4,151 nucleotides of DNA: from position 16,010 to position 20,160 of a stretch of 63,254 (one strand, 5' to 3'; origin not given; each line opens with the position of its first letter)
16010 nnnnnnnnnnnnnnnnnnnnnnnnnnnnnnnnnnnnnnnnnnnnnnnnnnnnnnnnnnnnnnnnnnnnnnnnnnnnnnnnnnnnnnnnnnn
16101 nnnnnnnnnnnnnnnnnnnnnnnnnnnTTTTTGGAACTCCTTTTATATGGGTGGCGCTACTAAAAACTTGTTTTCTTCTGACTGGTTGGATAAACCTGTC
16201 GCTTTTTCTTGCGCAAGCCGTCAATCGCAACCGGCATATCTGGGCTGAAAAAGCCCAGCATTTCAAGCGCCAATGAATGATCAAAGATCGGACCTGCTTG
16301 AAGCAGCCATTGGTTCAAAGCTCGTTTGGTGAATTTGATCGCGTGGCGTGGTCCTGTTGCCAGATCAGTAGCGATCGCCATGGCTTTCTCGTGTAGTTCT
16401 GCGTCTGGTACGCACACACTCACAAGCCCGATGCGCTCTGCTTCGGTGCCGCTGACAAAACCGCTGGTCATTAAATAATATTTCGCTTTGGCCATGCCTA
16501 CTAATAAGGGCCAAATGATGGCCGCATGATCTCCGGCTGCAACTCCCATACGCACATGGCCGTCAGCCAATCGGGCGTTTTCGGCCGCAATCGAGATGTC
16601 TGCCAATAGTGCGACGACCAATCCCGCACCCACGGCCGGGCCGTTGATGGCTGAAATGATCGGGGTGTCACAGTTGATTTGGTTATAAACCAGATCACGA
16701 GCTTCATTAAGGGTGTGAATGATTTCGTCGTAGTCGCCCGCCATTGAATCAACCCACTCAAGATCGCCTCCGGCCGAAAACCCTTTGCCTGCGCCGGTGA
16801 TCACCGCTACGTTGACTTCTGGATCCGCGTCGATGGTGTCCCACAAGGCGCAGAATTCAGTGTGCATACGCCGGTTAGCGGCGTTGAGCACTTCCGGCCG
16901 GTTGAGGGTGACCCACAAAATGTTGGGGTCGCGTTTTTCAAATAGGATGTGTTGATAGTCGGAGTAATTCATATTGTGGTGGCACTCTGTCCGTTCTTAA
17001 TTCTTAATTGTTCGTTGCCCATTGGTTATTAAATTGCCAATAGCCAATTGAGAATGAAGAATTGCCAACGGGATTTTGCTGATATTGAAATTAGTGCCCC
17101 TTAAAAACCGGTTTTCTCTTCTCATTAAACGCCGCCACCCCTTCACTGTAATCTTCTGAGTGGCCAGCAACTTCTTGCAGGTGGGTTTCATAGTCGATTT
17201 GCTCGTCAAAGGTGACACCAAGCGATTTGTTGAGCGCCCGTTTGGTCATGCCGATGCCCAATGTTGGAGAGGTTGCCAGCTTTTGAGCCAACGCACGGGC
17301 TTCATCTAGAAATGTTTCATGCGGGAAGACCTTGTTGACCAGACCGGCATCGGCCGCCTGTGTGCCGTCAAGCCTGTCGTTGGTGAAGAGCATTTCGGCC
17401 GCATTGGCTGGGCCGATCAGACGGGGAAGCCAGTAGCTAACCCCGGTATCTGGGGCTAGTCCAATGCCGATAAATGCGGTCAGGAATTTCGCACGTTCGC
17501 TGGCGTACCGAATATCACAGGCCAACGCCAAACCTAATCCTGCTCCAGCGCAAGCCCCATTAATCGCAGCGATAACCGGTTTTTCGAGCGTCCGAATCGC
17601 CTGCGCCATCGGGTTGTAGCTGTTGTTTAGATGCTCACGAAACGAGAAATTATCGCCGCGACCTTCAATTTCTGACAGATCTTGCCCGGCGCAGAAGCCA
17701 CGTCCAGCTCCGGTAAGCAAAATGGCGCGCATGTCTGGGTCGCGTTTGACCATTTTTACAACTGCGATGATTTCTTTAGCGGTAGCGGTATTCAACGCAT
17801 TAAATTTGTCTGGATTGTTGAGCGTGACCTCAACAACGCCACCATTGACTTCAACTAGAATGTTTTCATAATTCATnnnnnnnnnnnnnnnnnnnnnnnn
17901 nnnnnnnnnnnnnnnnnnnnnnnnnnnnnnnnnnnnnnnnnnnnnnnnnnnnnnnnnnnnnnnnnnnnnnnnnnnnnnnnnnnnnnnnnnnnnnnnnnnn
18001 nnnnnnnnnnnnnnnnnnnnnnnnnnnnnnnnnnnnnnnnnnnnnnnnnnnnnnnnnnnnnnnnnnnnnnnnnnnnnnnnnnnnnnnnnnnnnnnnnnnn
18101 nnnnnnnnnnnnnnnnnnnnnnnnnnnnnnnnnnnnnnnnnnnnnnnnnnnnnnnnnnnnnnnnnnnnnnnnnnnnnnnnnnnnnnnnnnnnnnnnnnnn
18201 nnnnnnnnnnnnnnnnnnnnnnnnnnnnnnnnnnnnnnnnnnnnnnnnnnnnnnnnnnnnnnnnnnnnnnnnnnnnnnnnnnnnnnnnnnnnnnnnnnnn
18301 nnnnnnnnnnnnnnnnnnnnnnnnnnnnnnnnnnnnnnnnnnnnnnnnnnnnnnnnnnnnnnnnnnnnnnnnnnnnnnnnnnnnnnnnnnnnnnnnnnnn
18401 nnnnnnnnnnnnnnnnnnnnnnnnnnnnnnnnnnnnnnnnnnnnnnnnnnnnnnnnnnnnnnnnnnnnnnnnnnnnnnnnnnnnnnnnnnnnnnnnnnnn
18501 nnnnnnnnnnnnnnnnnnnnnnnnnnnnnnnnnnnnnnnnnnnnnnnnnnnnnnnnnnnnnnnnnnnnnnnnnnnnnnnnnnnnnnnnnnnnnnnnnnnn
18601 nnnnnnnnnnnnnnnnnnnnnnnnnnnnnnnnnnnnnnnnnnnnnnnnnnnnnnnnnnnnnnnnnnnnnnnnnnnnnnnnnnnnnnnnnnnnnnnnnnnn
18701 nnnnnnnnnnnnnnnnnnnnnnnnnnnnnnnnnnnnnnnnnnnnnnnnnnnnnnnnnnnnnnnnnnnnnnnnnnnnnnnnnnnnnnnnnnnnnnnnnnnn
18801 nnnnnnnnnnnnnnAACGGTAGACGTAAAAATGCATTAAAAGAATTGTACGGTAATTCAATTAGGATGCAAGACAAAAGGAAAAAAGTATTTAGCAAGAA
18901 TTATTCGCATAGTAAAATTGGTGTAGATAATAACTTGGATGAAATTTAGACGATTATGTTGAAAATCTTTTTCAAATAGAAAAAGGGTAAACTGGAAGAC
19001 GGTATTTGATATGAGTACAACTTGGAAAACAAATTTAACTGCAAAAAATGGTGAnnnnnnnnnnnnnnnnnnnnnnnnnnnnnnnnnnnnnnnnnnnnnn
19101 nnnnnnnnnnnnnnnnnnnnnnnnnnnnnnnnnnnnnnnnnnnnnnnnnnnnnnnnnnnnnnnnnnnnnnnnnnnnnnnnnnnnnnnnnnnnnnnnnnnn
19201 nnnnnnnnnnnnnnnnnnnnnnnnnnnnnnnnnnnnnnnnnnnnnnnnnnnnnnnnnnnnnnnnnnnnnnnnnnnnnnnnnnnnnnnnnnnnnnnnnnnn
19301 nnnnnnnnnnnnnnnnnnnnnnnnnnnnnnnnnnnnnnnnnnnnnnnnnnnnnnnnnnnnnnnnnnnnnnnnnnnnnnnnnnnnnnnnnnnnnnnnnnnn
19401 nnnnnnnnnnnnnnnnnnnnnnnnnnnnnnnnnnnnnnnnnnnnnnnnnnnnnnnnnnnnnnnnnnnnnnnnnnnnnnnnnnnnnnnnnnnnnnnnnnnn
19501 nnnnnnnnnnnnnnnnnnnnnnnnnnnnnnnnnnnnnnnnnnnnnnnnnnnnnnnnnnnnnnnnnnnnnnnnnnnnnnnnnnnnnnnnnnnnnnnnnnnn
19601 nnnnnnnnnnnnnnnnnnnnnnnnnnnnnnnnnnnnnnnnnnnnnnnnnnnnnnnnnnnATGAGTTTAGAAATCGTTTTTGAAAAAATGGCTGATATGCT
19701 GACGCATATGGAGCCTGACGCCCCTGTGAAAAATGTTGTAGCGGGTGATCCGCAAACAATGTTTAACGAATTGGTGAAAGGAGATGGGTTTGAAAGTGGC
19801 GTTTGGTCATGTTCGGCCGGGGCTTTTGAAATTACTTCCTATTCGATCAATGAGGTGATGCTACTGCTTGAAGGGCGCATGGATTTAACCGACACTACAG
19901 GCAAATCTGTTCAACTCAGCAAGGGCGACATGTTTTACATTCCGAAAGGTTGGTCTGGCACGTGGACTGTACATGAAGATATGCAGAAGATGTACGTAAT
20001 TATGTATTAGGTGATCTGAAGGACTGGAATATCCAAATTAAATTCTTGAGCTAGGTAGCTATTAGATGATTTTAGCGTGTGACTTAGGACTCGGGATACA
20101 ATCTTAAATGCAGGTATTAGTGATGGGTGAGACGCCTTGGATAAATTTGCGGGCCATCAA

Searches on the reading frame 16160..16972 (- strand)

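Call 82: search_protein_families(library=pfam, proteins=[window:16160-16972:-], max_evalue=0.01)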
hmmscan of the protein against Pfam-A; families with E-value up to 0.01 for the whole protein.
window:16160-16972:- (270 aa): 2 families
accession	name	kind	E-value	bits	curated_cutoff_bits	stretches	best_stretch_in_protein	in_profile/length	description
PF00378.25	ECH_1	-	2e-44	152.2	27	1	17-221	5-207/251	Enoyl-CoA hydratase/isomerase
PF16113.10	ECH_2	-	1.1e-22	81.4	27.2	1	20-202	3-186/335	Enoyl-CoA hydratase/isomerase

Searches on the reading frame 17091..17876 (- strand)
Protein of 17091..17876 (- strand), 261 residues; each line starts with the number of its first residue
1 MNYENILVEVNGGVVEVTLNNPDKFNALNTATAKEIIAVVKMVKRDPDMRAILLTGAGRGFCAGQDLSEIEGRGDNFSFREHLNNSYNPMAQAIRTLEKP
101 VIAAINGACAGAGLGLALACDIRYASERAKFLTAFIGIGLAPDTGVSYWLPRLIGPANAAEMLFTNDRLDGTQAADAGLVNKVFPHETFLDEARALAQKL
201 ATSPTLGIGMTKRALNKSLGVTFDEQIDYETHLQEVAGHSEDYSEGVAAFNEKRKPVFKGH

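Call 82: search_protein_families(library=pfam, proteins=[window:17091-17876:-], max_evalue=0.01)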
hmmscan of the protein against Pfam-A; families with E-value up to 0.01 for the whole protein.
window:17091-17876:- (261 aa): 2 families
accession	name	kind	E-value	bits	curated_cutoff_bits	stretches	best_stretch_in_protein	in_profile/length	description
PF00378.25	ECH_1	-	8.4e-68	228.8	27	1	10-260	2-250/251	Enoyl-CoA hydratase/isomerase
PF16113.10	ECH_2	-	1.7e-36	126.8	27.2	1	17-198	4-186/335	Enoyl-CoA hydratase/isomerase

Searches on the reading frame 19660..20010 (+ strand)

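Call 82: search_protein_families(library=pfam, proteins=[window:19660-20010:+], max_evalue=0.01)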
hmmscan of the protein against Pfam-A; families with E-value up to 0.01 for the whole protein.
window:19660-20010:+ (116 aa): 3 families
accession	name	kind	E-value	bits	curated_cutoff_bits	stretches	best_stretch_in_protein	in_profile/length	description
PF05899.18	Cupin_3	-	4.2e-18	65.2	23.5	1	42-112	5-74/74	EutQ-like cupin domain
PF07883.17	Cupin_2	-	3.3e-05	23.9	27.2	1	65-97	20-51/70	Cupin domain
PF06249.18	EutQ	-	0.0002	21.6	21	1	46-114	79-145/152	Ethanolamine utilisation protein EutQ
